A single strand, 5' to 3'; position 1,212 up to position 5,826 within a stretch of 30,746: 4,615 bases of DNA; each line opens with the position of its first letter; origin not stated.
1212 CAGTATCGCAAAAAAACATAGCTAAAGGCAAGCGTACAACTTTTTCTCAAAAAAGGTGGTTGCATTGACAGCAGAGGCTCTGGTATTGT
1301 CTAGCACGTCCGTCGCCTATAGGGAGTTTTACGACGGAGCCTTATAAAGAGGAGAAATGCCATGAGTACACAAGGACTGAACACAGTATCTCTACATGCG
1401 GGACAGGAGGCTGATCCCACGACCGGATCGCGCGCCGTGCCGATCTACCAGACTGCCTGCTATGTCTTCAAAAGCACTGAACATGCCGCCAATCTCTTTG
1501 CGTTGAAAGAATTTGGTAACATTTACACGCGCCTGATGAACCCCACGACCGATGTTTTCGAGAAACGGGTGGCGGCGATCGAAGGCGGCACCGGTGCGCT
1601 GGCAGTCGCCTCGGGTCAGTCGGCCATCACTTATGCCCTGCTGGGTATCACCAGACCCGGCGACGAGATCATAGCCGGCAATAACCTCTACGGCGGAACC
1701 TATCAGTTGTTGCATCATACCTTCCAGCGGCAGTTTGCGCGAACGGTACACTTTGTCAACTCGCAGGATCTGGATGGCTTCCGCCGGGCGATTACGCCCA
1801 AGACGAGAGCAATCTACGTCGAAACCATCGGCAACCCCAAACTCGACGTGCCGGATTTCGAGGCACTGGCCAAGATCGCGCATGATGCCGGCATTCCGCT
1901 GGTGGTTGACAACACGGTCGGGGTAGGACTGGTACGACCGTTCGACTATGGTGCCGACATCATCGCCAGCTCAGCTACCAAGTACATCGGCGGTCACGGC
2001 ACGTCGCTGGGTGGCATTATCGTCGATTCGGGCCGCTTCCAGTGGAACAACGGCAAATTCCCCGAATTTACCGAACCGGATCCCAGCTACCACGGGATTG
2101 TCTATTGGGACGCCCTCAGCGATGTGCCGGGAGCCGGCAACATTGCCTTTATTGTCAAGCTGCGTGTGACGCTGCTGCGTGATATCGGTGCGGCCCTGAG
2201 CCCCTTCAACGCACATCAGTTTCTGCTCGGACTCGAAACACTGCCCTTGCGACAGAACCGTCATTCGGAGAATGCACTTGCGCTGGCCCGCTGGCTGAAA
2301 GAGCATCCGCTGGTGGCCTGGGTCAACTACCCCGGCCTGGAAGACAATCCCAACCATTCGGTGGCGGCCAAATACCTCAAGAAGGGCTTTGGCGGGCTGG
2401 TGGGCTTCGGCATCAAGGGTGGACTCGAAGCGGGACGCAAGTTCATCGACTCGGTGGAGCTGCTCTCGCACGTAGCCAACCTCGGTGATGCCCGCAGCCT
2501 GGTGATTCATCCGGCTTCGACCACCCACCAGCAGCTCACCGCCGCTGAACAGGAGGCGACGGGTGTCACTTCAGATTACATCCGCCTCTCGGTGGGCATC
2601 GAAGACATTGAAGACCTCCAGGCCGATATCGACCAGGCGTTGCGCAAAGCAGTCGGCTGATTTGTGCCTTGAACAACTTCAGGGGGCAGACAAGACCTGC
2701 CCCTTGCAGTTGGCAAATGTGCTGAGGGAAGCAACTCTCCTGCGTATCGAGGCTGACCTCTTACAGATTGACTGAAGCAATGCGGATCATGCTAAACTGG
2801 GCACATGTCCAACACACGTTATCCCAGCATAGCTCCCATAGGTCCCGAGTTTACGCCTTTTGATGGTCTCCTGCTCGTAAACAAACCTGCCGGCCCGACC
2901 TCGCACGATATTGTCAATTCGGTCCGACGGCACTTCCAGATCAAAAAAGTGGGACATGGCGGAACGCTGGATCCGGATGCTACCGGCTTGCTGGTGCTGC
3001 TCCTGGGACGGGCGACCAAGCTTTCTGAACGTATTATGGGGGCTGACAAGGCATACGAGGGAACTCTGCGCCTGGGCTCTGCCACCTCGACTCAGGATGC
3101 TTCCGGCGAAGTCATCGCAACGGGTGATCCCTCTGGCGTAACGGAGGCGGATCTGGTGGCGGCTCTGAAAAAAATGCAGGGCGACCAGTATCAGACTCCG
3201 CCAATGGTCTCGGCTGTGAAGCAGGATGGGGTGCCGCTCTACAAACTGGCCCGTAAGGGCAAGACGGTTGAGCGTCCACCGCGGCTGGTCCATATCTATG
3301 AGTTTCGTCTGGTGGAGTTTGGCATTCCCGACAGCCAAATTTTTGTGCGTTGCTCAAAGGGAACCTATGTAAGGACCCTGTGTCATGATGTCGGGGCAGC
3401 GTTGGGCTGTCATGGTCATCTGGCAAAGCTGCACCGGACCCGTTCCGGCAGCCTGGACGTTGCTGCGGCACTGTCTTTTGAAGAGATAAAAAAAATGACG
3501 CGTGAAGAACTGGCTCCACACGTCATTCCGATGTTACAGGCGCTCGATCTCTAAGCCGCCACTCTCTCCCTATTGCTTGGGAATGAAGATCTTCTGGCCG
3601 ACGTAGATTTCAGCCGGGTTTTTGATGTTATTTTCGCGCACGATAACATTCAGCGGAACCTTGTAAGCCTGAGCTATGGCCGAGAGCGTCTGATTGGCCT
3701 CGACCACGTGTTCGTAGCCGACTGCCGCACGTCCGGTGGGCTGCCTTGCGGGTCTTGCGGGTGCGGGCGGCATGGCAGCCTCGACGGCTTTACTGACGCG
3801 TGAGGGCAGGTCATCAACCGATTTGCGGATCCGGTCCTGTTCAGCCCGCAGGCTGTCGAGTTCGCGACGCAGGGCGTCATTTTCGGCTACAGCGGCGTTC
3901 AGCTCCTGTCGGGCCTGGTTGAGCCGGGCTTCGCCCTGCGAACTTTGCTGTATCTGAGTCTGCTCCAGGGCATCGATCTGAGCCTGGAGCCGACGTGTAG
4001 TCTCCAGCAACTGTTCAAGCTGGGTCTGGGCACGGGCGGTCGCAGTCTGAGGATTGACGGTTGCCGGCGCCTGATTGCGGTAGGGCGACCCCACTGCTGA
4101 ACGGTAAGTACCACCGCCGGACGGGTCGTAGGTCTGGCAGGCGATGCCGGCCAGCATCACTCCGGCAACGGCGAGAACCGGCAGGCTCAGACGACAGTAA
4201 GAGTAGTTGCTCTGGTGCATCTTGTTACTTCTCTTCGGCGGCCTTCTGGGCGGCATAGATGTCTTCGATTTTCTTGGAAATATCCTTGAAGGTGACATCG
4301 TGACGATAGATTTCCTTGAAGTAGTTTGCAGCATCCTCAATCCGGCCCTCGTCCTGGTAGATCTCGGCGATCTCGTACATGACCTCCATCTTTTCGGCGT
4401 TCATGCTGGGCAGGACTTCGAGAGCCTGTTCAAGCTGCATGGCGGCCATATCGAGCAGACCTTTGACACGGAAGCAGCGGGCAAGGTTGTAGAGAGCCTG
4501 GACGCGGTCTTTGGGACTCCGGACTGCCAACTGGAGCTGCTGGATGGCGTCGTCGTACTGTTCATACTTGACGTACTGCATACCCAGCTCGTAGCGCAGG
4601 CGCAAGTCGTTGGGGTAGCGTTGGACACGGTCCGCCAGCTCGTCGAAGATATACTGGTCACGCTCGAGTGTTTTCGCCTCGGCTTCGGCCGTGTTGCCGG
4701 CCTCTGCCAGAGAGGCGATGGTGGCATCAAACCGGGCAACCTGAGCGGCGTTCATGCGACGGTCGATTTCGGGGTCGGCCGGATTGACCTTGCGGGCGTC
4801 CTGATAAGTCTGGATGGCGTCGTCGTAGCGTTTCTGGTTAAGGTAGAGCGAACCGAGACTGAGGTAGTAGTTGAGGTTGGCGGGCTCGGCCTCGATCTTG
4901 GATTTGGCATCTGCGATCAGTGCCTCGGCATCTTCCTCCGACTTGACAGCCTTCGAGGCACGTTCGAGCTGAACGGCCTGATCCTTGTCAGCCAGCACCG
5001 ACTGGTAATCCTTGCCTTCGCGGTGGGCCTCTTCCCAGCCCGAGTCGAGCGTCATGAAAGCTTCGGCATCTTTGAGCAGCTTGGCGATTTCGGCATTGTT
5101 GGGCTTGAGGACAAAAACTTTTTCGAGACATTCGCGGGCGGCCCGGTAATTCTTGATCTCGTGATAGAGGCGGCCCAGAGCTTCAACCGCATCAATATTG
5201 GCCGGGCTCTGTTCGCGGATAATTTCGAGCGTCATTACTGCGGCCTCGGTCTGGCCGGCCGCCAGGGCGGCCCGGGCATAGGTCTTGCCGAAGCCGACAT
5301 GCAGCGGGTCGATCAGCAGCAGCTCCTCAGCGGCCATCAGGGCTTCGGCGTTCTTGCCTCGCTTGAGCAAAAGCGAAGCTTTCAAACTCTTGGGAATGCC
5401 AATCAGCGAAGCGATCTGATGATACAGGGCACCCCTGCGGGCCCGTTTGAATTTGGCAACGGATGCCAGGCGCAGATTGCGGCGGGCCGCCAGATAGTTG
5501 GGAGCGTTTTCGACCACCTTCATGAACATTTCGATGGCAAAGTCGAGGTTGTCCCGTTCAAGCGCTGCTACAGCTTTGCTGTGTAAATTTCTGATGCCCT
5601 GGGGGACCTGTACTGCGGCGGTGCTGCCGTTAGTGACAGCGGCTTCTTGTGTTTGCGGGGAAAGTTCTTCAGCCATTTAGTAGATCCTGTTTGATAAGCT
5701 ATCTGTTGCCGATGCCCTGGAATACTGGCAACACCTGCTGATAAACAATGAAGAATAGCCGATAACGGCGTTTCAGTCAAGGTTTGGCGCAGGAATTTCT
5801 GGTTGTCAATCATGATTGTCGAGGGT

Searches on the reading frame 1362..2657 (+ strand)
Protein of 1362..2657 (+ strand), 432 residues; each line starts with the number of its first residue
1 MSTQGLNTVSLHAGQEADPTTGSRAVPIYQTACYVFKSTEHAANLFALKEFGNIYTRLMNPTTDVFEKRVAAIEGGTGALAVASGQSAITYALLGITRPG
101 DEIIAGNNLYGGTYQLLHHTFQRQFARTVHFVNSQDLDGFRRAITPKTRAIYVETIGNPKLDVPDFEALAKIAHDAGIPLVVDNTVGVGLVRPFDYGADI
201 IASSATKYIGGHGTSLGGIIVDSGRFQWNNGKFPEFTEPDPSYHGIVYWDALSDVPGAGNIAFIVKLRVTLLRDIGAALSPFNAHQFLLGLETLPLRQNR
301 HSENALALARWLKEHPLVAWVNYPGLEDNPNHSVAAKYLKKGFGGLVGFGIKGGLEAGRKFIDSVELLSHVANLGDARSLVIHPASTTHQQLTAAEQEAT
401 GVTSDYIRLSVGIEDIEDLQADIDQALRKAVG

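Call 14: search_protein_families(library=pfam, proteins=[window:1362-2657:+], max_evalue=0.01)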
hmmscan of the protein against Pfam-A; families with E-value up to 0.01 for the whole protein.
window:1362-2657:+ (432 aa): 6 families
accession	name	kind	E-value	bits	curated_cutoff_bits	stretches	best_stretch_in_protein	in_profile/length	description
PF01053.26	Cys_Met_Meta_PP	-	2.3e-129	431.7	27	1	8-427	2-380/381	Cys/Met metabolism PLP-dependent enzyme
PF01041.23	DegT_DnrJ_EryC1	-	1.1e-09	38.4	19.8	1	59-189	22-151/360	DegT/DnrJ/EryC1/StrS aminotransferase family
PF00266.25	Aminotran_5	-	4e-06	26.5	21.5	1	97-215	85-209/371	Aminotransferase class-V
PF06838.17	Met_gamma_lyase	-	3.4e-05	23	24.2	1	81-222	78-238/405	Methionine gamma-lyase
PF00155.27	Aminotran_1_2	-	4.3e-05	23.3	19.7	1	66-192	47-194/361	Aminotransferase class I and II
PF01212.27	Beta_elim_lyase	-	0.00062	19.6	27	1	60-184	31-169/288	Beta-eliminating lyase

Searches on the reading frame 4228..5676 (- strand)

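Call 14: search_protein_families(library=pfam, proteins=[window:4228-5676:-], max_evalue=0.01)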
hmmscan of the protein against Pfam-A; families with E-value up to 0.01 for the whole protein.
window:4228-5676:- (483 aa): 18 families
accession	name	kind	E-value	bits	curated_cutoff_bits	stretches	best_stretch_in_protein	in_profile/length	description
PF00515.34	TPR_1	-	2.1e-21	75.2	27.8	1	271-299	4-32/34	Tetratricopeptide repeat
PF14559.12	TPR_19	-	1.5e-18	67.3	25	3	138-201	2-65/68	Tetratricopeptide repeat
PF07719.23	TPR_2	-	1.4e-17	62.7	27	2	270-300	3-33/34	Tetratricopeptide repeat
PF13181.12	TPR_8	-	2e-17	62.2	25.7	2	269-300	2-33/34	Tetratricopeptide repeat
PF13428.12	TPR_14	-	9e-17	60.3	23.5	2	270-307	3-40/44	Tetratricopeptide repeat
PF13432.12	TPR_16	-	5.3e-15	56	32.7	2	362-419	1-57/65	Tetratricopeptide repeat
PF13424.12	TPR_12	-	3.1e-12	46.9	30.1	2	392-458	3-73/77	Tetratricopeptide repeat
PF13431.12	TPR_17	-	4.1e-10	39.6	24.4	0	261-289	6-34/34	Tetratricopeptide repeat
PF13174.12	TPR_6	-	1e-09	38.8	26.3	0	272-299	4-31/33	Tetratricopeptide repeat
PF13371.12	TPR_9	-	2.8e-09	37.3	35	1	99-164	2-66/73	Tetratricopeptide repeat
PF14561.12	TPR_20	-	9.1e-09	36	25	1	345-387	9-51/90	Tetratricopeptide repeat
PF23914.1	TPR_CcmH_CycH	-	2.7e-08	34.3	42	1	241-308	23-90/158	Cytochrome c-type biogenesis protein H TPR domain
PF13414.12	TPR_11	-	4.6e-08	33.1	26.8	1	275-304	1-30/42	TPR repeat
PF13176.12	TPR_7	-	7.5e-08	32.3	27.9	1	272-303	3-36/36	Tetratricopeptide repeat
PF25058.1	ARM_TT21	-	1.9e-07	31.6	27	0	384-478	49-142/155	Tetratricopeptide repeat protein 21 ARM repeat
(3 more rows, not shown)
